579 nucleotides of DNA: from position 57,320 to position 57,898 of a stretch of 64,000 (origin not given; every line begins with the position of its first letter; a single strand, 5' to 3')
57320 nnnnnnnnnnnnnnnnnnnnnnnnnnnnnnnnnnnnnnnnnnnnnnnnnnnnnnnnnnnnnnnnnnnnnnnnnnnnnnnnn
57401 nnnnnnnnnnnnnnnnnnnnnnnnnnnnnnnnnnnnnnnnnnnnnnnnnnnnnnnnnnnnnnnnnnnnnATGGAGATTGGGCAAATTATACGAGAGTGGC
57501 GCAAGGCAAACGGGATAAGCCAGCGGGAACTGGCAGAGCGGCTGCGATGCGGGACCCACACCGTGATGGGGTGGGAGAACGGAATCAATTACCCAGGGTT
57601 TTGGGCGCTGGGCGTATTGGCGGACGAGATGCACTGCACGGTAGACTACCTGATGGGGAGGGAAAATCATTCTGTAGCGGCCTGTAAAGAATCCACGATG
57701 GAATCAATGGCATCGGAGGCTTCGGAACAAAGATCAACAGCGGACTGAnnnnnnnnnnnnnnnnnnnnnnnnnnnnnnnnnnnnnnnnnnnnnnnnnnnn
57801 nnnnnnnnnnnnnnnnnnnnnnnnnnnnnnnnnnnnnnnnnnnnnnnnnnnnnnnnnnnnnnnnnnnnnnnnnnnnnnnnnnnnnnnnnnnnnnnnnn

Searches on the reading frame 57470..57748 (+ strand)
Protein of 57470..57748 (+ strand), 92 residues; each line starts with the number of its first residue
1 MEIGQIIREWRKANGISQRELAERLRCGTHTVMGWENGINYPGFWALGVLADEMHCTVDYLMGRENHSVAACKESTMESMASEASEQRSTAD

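Call 65: search_protein_families(library=ncbifam, proteins=[window:57470-57748:+], max_evalue=0.01)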
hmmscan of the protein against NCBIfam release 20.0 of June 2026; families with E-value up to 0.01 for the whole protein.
window:57470-57748:+ (92 aa): 7 families
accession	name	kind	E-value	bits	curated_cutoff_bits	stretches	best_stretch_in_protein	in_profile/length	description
NF041951.1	phage_RstR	subfamily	2.8e-09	37.2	80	1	1-70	1-70/108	RstR family transcriptional repressor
NF007257.0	PRK09706.1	subfamily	1.6e-06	28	101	1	3-73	6-77/135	transcriptional repressor DicA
TIGR03070.1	couple_hipB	subfamily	2.1e-06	27.6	71.65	1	2-40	2-40/58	type II toxin-antitoxin system Y4mF family antitoxin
NF047948.1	male_kill_WMK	equivalog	1.8e-05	24.4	300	1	2-80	162-238/300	WO male-killing family protein Wmk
NF052239.1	antitox_spr1629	equivalog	4.2e-05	22.8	335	1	1-81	1-79/377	spr1629 family repressor/antitoxin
TIGR03830.1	CxxCG_CxxCG_HTH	subfamily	0.0005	19.9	61.8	1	4-38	67-101/127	type II TA system antitoxin MqsA family protein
NF047542.1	telomere_Tap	equivalog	0.0023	16.7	600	1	10-42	25-57/695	telomere-associated protein Tap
